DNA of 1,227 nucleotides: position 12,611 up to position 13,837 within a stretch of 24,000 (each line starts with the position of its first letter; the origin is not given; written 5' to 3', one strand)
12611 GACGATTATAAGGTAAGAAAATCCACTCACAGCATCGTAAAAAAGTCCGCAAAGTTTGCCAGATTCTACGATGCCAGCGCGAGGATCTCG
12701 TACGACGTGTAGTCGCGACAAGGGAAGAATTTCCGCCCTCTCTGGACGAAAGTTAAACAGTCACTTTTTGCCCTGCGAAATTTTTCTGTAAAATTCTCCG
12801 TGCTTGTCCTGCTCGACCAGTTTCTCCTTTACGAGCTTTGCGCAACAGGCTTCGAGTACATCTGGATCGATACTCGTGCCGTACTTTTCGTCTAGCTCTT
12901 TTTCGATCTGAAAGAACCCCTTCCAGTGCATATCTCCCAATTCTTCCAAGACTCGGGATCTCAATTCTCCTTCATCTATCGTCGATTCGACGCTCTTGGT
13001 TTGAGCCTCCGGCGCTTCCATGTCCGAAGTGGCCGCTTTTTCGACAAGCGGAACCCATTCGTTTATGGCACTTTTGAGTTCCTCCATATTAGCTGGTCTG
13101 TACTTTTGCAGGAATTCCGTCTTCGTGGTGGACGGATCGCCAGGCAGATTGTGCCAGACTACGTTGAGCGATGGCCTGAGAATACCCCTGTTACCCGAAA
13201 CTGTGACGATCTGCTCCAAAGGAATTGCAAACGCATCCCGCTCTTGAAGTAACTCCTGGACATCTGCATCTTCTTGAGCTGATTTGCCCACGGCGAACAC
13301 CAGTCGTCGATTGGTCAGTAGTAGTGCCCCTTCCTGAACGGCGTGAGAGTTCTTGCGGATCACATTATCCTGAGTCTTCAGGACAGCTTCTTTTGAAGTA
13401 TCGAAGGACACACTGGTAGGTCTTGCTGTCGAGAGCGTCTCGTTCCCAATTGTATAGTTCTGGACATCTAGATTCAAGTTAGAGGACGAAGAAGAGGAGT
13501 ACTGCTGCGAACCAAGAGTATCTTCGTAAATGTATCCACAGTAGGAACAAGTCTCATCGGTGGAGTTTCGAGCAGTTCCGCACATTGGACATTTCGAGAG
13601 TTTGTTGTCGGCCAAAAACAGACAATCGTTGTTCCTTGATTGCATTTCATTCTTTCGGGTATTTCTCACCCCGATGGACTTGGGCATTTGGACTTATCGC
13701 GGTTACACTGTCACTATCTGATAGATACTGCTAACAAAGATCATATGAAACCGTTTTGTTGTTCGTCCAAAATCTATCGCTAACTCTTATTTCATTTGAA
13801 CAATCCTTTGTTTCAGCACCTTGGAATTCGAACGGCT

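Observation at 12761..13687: Orphan protein combining a zinc ribbon, a PH/GRAM/GLUE-like domain and a winged helix.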

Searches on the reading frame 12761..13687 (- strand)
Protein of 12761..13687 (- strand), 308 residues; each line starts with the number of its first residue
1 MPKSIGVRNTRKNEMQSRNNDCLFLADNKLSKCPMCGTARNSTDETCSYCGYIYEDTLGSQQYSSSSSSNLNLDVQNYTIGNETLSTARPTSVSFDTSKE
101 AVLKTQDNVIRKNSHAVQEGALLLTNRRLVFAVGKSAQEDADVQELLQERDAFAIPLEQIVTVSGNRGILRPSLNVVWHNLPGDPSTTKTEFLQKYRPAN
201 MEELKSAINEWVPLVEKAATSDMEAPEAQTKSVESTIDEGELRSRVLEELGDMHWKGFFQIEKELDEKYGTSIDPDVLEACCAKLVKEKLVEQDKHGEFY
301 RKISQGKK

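Call 3: search_protein_families(library=pfam, proteins=[window:12761-13687:-], max_evalue=10)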
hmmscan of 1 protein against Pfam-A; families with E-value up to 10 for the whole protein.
window:12761-13687:- (308 aa): 9 families
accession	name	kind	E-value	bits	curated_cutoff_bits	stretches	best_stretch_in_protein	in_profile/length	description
PF13240.11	Zn_Ribbon_1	-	0.0005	20.2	25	1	32-52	1-21/23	zinc-ribbon domain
PF21349.2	RUBY_RBDX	-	0.01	15.7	26.5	1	47-56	3-12/30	Rubrerythrin, rubredoxin-like domain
PF13248.11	Zn_ribbon_3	-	0.015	15.2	27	1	32-52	4-24/26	zinc-ribbon domain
PF08271.17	Zn_Ribbon_TF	-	0.039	14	29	1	32-58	2-33/43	TFIIB zinc-binding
PF12773.13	DZR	-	0.088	13.4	27.3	1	30-51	24-45/45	Double zinc ribbon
PF14470.12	bPH_3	-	0.15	13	23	1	98-175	3-68/95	Bacterial PH domain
PF00301.25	Rubredoxin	-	0.18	12.3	23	1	46-62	3-19/47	Rubredoxin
PF10571.15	UPF0547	-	0.52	10.9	29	1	46-55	16-25/26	Uncharacterised protein family UPF0547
PF09889.16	DUF2116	-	0.61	10.5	26.8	1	32-55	5-29/59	Probable treble clef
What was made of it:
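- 13514..13600 (-): Four-Cys zinc ribbon (residues 30-58 in 308-aa numbering; C33, C36, C47, C50; C-x2-C-x10-C-x2-C). Sub-threshold Pfam Zn_Ribbon_1, E 5e-4 (call 3).
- On PH superfamily, GRAM-like branch: bPH_3 scores 13.0 bits against a cut-off of 23 (call 3).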

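Call 4: search_protein_families(library=ncbifam, proteins=[window:12761-13687:-], max_evalue=10)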
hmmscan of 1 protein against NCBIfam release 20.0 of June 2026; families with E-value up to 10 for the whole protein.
window:12761-13687:- (308 aa): 3 families
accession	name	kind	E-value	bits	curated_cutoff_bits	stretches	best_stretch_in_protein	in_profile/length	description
NF049953.1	ribbon_DG_selen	exception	0.0037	17.2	130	1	8-52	125-169/172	zinc ribbon-containing (seleno)protein DG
NF041910.1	HVO_0416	equivalog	0.055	13.4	80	1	31-52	35-56/58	HVO_0416 family zinc finger protein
TIGR04165.1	methano_modCys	hypoth_equivalog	2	8.8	60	1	46-55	38-47/50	TIGR04165 family Cys-rich peptide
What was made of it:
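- Checked: It is true that no Pfam or NCBIfam family covers the protein (calls 3, 4).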

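Call 5: search_solved_structures(query=window:12761-13687:-, max_evalue=10, show_alignments=3)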
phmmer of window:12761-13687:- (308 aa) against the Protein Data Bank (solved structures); distinct sequences matched with E-value up to 10: 2.
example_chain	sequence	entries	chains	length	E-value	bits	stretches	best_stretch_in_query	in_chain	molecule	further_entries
1kjz_A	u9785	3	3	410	0.62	12.6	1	20-54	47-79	eIF2gamma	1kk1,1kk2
1kk0_A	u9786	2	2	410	0.62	12.6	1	20-54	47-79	eIF2gamma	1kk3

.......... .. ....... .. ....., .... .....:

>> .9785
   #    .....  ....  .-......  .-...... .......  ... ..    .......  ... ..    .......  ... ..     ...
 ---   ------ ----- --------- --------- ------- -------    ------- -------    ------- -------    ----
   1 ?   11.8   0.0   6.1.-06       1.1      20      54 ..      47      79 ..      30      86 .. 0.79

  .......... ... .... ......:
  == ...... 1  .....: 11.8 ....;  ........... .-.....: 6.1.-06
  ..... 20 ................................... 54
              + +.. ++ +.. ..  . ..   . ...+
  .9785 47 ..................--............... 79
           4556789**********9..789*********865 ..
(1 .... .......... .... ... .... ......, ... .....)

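Call 6: find_homologous_proteins(query=window:12761-13687:-, max_evalue=0.001)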
Query window:12761-13687:- (308 aa): 30 proteins with E <= 0.001 among 1667 candidates.
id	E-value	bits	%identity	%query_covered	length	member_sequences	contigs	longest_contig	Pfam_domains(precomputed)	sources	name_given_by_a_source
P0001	1.3e-198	676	99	100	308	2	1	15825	-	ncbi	-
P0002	7.5e-108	378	61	92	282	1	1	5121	-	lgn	-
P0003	3.3e-104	366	59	94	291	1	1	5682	-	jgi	jgi:hypothetical protein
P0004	4.5e-104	366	60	92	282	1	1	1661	-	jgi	-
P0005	2.4e-103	364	62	89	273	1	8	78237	-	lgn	-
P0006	8.4e-102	358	58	92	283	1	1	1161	-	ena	-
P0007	3.6e-100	353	61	89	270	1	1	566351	-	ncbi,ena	-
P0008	4.5e-100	353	60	89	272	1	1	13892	-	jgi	jgi:hypothetical protein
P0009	4.4e-99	350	60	89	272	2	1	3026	-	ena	-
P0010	3.4e-94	333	59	89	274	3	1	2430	-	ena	-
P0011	4.2e-94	333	56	87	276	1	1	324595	-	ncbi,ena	-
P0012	3.5e-92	327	55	88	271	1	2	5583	-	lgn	-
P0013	1.2e-88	315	50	92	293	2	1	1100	-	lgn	-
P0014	8.7e-88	312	54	88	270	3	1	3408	-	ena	-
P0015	1.1e-86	309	52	88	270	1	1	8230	-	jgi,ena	-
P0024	3.2e-80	288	52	87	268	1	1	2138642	-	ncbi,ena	-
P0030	2.9e-49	186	40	89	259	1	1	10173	-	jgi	jgi:hypothetical protein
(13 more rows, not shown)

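Call 14: predict_structure(alignment_id=A1)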
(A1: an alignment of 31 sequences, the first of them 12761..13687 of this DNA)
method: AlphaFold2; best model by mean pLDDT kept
length: 308 residues; sequences in the alignment: 31
mean_pLDDT: 69.3   pTM: 0.42
mean pLDDT of the five models: 69.3, 68.7, 67.4, 67.1, 66.4
residues with pLDDT >= 90: 15; 70-90: 186; 50-70: 28; < 50: 79
segments of 3 or more residues with pLDDT < 50: 1-28, 59-94, 223-235
pLDDT, mean of each block of 10 residues (from residue 1): 40 39 43 80 78 68 35 30 31 55 87 79 90 78 75 86 80 88 80 85 82 85 43 53 83 83 82 80 84 79 66
secondary structure, 60 per line:
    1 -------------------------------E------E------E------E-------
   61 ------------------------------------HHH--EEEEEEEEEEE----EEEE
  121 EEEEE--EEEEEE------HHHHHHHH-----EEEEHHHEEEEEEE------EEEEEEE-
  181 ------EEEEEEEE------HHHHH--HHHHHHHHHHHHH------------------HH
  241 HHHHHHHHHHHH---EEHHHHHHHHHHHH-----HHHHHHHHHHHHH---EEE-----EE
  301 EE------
elements in order: E102-112 E117-125 E128-133 H140-147 E153-156 E160-166 E173-179 E187-194 H201-205 H208-220 H239-252 H258-269 H275-287 E291-293 E299-302
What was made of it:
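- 12761..13615 (-): Probable real CDS (TTG start at 13615-13613; 284 aa plus stop). AF2 pLDDT is about 40 for residues 1-28 (call 14).
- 13514..13600 (-): AF2 pLDDT about 80 (call 14).
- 12977..13024 (-): Acidic flexible linker (residues 222-237). pLDDT below 50 for residues 223-235 (call 14).
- On ESCRT-II Vps36/EAP45: There is a single winged helix at residues 239-302 directly after an acidic linker (call 14).
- On PH superfamily, GRAM-like branch: Strands at 102-112, 117-125, 128-133, 153-156, 160-166, 173-179 and 187-194, and a helix at 208-220, with pLDDT 80-90 (call 14).
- Checked: The AF2 model built on a 31-sequence alignment (call 14) gives: zinc ribbon at residues 30-58 (pLDDT about 80); disordered 59-94; seven strands plus a C-terminal helix at 102-220 (pLDDT 80-90); a low-confidence linker at 223-235; and a three-helix, two-strand winged helix at 239-302 (about 82).
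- Domain structure: AF2 gives three confident domains separated by linkers with pLDDT below 50, and pTM is only 0.42, so the domains are not packed against each other (call 14).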

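Call 16: search_protein_representatives(protein=window:12761-13687:-)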
Query: 308 residues. Proteins with E-value up to 0.001 (for the whole library): 64; up to 1e-10: 39; up to 1e-30: 10. The best 64 are listed.
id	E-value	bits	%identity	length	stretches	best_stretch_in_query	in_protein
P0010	1.1e-94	333.4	60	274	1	35-305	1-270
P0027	7.1e-66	238.9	54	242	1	89-304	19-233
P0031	6.4e-52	193.1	51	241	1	91-308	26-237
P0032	1.0e-51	192.4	41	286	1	35-308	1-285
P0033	6.6e-50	186.5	43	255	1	35-308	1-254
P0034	1.3e-49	185.5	43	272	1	30-303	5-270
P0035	2.6e-47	177.9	39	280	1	30-305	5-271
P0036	1.8e-43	165.4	41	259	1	35-304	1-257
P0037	8.0e-42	160.0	37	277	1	32-303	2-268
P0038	5.9e-37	144.0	41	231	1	97-304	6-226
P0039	6.2e-30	121.0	54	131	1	35-163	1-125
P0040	3.7e-29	118.4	40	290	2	131-302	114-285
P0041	8.8e-29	117.2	41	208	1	136-304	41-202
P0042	2.5e-28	115.7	37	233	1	98-303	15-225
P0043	4.4e-27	111.6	37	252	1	94-304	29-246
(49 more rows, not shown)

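Call 19: fold_search(model_id=the predicted structure, library=pdb)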
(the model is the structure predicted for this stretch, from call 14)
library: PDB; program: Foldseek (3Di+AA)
matches with E <= 10: 1169; with E <= 0.001: 24
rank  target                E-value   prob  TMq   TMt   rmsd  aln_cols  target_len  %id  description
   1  2hth_B                1.5e-05  1.00  0.25  0.51   5.7       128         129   18  Structural basis for ubiquitin recognition by the human EAP45/ESCRT-II GLUE domain (released 2006-10-24)
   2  2cay_B                2.0e-05  1.00  0.27  0.57   4.3       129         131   18  Vps36 N-terminal PH domain (released 2006-04-07)
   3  2cay_A                6.0e-05  1.00  0.26  0.52   5.1       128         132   16  Vps36 N-terminal PH domain (released 2006-04-07)
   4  6xtb                  9.0e-05  1.00  0.25  0.32   4.1       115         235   18  Subunit BBS 5 of the human core BBSome complex (released 2020-02-19)
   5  8ujw                  1.1e-04  1.00  0.23  0.36   5.6       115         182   15  Crystal structure of the KETc7 antigen from Taenia solium (released 2023-11-01)
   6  5umr                  1.2e-04  1.00  0.23  0.63   5.0       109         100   12  Crystal structure of N-terminal domain of human FACT complex subunit SSRP1 (released 2018-01-31)
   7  6vbu_5                1.3e-04  1.00  0.23  0.24  13.1       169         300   14  Structure of the bovine BBSome complex (released 2020-01-29)
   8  4tyz_A                1.4e-04  1.00  0.22  0.57   3.5       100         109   18  Crystal structure of the C-terminal domain of an unknown protein from Leishmania infantum (released 2014-08-06)
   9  1lw3                  2.3e-04  1.00  0.25  0.16   4.9       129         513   17  Crystal Structure of Myotubularin-related protein 2 complexed with phosphate (released 2003-10-07)
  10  6l1r                  2.6e-04  1.00  0.23  0.62   5.0       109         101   12  Crystal structure of N-terminal domain of human SSRP1 (released 2020-09-30)
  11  3odo_A                2.9e-04  1.00  0.27  0.22   7.8       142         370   14  Crystal Structure of the DH/PH Domains of p115-RhoGEF (released 2011-01-05)
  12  5gnh_A                3.0e-04  1.00  0.27  0.17  14.8       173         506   17  Myotubularin-related protein 2 (released 2017-07-26)
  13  5gnh_B                5.4e-04  1.00  0.26  0.17  14.8       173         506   17  Myotubularin-related protein 2 (released 2017-07-26)
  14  7lc1_D                5.7e-04  1.00  0.26  0.36   9.0       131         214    9  Crystal Structure of KRAS4b (GMPPNP-bound) in complex with the RBD-PH domains of SIN1 (released 2021-08-04)
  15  7lc1_B                6.1e-04  1.00  0.26  0.35   6.0       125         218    9  Crystal Structure of KRAS4b (GMPPNP-bound) in complex with the RBD-PH domains of SIN1 (released 2021-08-04)
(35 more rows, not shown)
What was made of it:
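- On PH superfamily, GRAM-like branch: There are 24 PDB hits with E at or below 1e-3, nearly all PH-superfamily domains (GLUE, GRAM, DH/PH and others; call 19).
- Closest known: ESCRT-II subunit Vps36/EAP45. Same: The PH domain's best solved-structure matches are 2hth_B and 2cay (call 19).
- Checked: Foldseek against the PDB puts the PH part next to the EAP45/Vps36 GLUE domains (E 1.5e-5 and 2e-5, call 19).
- PH domain: the top PDB fold matches are EAP45/Vps36 GLUE, followed by BBS5, SSRP1 N-terminal and MTMR2 GRAM-PH (call 19). The SSRP1 N-terminal domain and FACT-nucleosome chains are among the significant fold hits (call 19).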

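Call 22: search_protein_families(library=pfam, alignment_id=A2, max_evalue=1)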
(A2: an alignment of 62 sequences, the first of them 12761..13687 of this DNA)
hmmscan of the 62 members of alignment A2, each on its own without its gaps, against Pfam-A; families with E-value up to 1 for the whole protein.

A. member 1, window:12761-13687:- (308 aa): 9 families
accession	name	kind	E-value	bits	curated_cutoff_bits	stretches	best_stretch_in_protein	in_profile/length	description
PF13240.11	Zn_Ribbon_1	-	0.0005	20.2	25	1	32-52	1-21/23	zinc-ribbon domain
PF21349.2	RUBY_RBDX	-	0.01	15.7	26.5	0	47-56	3-12/30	Rubrerythrin, rubredoxin-like domain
PF13248.11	Zn_ribbon_3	-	0.015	15.2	27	1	32-52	4-24/26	zinc-ribbon domain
PF08271.17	Zn_Ribbon_TF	-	0.039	14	29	1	32-58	2-33/43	TFIIB zinc-binding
PF12773.13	DZR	-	0.088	13.4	27.3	1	30-51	24-45/45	Double zinc ribbon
PF14470.12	bPH_3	-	0.15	13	23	1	98-175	3-68/95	Bacterial PH domain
PF00301.25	Rubredoxin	-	0.18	12.3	23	0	46-62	3-19/47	Rubredoxin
PF10571.15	UPF0547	-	0.52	10.9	29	0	46-55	16-25/26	Uncharacterised protein family UPF0547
PF09889.16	DUF2116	-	0.61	10.5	26.8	0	32-55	5-29/59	Probable treble clef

B. families by the number of members that match (of 62 scanned): 63 families (the first 25 are shown)
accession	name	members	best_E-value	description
PF11605.14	Vps36_ESCRT-II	21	0.0022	Vacuolar protein sorting protein 36 Vps36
PF10571.15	UPF0547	17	0.00022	Uncharacterised protein family UPF0547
PF13240.11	Zn_Ribbon_1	16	7e-05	zinc-ribbon domain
PF14470.12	bPH_3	11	0.011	Bacterial PH domain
PF19110.5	DUF5797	9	0.02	Family of unknown function (DUF5797)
PF13248.11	Zn_ribbon_3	8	0.0023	zinc-ribbon domain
PF08271.17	Zn_Ribbon_TF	8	0.023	TFIIB zinc-binding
PF21349.2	RUBY_RBDX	7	0.001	Rubrerythrin, rubredoxin-like domain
PF03962.21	Mnd1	7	0.013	Mnd1 HTH domain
PF12773.13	DZR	7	0.022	Double zinc ribbon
PF02893.26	GRAM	6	0.023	GRAM domain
PF14844.12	PH_BEACH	3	0.002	PH domain associated with Beige/BEACH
PF14952.11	zf-tcix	3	0.003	Putative treble-clef, zinc-finger, Zn-binding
PF21128.4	MCM4_WHD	3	0.0036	MCM4, winged helix domain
PF00641.23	Zn_ribbon_RanBP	3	0.023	Zn-finger in Ran binding protein and others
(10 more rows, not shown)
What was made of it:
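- On PH superfamily, GRAM-like branch: Every family-wide hit has E of 0.002 or worse (call 22).
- Closest known: GRAM / bacterial PH domains. Same: Weak hits: bPH_3 at E 0.15 for this protein and in 11 of 62 members; GRAM in 6 of 62 (calls 3, 22).
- PH_TFIIH is weakly hit by 2 of 62 members (call 22).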

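Call 23: search_solved_structures(query=A2, max_evalue=10, show_alignments=4)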
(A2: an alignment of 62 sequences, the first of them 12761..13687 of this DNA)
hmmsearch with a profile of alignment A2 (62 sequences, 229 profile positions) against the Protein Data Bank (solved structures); distinct sequences matched with E-value up to 10: 9.
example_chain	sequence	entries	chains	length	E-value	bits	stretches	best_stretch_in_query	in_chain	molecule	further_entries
6ez1_A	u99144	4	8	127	0.00084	22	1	151-215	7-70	DNA binding protein | HALOPHILIC WINGED-HELIX-TURN-HELIX DNA BINDING PROTEIN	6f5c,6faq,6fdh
6qfd_A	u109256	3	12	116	0.0015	21.2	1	155-215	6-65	DNA-binding protein | hsRosR DNA binding protein | DNA binding protein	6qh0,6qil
6qua_A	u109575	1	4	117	0.0015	21.2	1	155-215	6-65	hsRosR-DNA binding protein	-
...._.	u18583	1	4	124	0.049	16.2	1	190-228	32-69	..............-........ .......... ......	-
1lva_A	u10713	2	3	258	0.1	15.2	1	189-228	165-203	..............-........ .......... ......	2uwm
2ply_A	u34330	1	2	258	0.13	14.9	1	190-228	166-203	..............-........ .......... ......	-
2cay_A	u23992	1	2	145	0.57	12.7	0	72-119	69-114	VACUOLAR PROTEIN SORTING PROTEIN 36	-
2dx5_A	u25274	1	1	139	0.99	12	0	14-52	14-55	Vacuolar protein sorting protein 36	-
2yf0_A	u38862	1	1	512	1.5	11.4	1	29-54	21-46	MYOTUBULARIN-RELATED PROTEIN 6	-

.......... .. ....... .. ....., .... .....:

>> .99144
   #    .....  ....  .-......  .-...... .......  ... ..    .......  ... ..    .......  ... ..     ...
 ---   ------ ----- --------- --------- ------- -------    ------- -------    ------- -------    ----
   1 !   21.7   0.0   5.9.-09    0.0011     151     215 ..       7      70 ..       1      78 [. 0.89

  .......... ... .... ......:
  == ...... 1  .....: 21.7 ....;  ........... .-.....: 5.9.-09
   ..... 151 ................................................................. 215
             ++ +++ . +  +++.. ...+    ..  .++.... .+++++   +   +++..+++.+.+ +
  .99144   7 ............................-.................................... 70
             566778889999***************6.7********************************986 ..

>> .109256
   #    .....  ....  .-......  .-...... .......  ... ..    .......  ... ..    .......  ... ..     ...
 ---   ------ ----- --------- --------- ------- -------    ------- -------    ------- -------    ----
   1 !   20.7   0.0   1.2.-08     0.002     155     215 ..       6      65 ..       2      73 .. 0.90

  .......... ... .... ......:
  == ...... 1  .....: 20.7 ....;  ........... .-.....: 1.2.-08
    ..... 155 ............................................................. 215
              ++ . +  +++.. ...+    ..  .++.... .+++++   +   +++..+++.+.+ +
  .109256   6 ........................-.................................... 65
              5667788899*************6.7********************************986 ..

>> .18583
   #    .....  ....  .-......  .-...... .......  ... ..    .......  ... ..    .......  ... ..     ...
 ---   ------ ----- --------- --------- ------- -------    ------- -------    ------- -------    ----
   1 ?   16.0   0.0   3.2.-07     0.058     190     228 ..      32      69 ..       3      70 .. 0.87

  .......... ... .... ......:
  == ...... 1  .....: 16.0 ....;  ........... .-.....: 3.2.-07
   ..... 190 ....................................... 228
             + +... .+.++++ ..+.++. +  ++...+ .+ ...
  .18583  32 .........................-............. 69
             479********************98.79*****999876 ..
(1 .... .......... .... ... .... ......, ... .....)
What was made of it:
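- On PadR/RosR winged-helix transcription regulators: Profile E 8.4e-4 to RosR (call 23). D-P-D..E aligns to RosR H-G-R-L-Y (call 23).
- The family profile hits RosR at E 8e-4 (call 23).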

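Call 24: find_related_loci(query=A1, collection=genome_contigs, flank=10000)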
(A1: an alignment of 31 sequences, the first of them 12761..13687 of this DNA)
Query A1 (308 aa) in genome_contigs; peptide patterns used: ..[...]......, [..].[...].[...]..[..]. (x = any residue, [..] = any of these).
66 stretches matched a pattern; 1 encode a relative of the query (tblastn E <= 1e-3); 1 distinct loci.
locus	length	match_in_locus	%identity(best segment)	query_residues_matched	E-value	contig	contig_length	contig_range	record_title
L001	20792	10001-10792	53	29-303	2e-92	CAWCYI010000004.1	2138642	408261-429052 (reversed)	MAG: uncultured Nitrososphaerota archaeon isolate MFD09222.bin.2.173 genome assembly, contig: contig_60674, whole genome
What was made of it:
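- Tried and rejected: With A1 it returned only one locus (call 24).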

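Call 26: find_encoding_contigs(protein=P0007, flank=10000, max_places=3)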
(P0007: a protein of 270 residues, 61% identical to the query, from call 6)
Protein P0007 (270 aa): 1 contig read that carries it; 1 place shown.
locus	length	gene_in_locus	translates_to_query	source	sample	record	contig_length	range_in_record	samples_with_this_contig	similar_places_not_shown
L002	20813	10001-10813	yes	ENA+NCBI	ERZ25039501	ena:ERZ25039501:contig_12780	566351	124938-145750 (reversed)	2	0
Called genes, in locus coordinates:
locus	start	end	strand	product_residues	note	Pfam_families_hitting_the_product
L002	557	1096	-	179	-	PF00766:ETF_alpha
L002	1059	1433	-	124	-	PF01012:ETF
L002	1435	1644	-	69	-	-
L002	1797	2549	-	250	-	PF01012:ETF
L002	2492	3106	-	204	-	PF02770:Acyl-CoA_dh_M, PF00441:Acyl-CoA_dh_1, PF08028:Acyl-CoA_dh_2 (weak)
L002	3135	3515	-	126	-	PF02771:Acyl-CoA_dh_N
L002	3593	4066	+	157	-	PF01321:Creatinase_N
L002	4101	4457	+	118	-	PF00557:Peptidase_M24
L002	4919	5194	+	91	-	-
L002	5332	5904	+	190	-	PF04101:Glyco_tran_28_C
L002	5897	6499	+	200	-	PF03167:UDG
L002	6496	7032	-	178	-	PF02310:B12-binding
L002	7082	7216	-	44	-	-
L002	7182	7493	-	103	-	PF01642:MM_CoA_mutase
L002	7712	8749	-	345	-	PF01642:MM_CoA_mutase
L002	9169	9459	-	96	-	PF03099:BPL_LplA_LipB (weak)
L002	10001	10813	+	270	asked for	-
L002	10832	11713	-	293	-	PF01425:Amidase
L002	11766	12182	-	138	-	PF01425:Amidase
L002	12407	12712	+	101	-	-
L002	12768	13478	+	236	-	PF22691:Thiolase_C_1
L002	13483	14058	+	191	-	PF00108:Thiolase_N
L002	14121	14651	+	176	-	PF22691:Thiolase_C_1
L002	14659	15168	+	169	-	PF12172:zf-ChsH2, PF01796:OB_ChsH2_C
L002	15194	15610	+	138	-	PF12172:zf-ChsH2 (weak)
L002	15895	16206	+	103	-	-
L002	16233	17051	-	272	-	PF00657:Lipase_GDSL, PF13472:Lipase_GDSL_2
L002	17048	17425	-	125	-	-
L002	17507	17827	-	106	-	-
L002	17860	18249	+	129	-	PF01638:HxlR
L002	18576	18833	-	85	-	-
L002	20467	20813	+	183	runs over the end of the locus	PF06197:DUF998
